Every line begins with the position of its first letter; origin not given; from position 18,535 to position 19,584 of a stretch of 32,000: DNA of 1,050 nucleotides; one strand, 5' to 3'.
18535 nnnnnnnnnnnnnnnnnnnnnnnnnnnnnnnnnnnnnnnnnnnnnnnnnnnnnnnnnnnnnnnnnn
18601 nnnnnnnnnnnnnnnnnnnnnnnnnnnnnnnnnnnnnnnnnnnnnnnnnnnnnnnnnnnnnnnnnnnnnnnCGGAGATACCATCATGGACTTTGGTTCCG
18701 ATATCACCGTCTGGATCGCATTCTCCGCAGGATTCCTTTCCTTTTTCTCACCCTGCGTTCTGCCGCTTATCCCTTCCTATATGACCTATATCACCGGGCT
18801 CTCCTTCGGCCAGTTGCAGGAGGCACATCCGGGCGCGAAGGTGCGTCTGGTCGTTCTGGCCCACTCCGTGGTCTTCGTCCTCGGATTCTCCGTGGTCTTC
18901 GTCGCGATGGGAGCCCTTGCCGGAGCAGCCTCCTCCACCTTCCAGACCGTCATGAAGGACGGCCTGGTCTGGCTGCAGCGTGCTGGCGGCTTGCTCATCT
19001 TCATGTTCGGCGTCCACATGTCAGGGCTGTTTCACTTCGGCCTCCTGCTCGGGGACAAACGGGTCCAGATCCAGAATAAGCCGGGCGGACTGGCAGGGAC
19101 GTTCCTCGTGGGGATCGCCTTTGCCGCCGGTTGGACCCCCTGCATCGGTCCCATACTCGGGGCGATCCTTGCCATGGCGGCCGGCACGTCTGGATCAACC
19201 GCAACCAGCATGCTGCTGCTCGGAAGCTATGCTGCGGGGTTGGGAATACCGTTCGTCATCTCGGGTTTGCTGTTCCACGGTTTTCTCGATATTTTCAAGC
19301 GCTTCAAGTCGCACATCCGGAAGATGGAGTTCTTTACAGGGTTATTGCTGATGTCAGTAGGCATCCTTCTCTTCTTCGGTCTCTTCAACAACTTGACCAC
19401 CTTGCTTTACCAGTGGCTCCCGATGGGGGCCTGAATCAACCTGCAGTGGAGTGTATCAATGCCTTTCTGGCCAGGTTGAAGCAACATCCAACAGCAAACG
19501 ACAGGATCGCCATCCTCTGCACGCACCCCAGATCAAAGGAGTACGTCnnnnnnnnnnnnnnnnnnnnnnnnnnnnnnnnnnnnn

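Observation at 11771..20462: Envelope-spanning aryl-sulfotransferase module: two-component system + DsbL/DsbI + ASST + TlpA/CcdA + outer-membrane barrel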

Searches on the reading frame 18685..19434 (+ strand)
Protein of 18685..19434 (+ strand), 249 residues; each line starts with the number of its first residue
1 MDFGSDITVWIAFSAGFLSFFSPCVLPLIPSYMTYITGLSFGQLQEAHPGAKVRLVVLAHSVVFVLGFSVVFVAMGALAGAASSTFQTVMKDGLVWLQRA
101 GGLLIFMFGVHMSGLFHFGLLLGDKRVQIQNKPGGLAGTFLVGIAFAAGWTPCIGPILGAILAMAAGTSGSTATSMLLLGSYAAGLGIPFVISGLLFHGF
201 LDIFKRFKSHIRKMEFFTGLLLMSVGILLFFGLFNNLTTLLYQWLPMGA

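Call 3: search_protein_families(library=pfam, proteins=[window:18685-19434:+], max_evalue=0.01)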
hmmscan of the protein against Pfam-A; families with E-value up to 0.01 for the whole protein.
window:18685-19434:+ (249 aa): 1 family
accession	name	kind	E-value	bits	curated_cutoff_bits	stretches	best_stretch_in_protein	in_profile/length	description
PF02683.22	DsbD_TM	-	4.2e-15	56.1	27.1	1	9-229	5-214/219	Cytochrome C biogenesis protein transmembrane domain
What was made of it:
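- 18685..19434 (+): CcdA: DsbD-type membrane electron conduit. Pfam DsbD_TM 4.2e-15 (call 3).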

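Call 4: search_protein_families(library=ncbifam, proteins=[window:18685-19434:+], max_evalue=0.01)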
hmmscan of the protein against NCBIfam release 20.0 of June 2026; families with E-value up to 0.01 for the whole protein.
window:18685-19434:+ (249 aa): 2 families
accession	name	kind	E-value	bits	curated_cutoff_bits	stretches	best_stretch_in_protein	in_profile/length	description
NF001419.0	PRK00293.1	subfamily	6.3e-11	41.5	330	1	7-242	170-395/574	protein-disulfide reductase DsbD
NF045694.1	seleno_TsoB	exception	7.6e-10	37.5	805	1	11-227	187-388/572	rhodanese/DsbD fusion-like selenoprotein TsoB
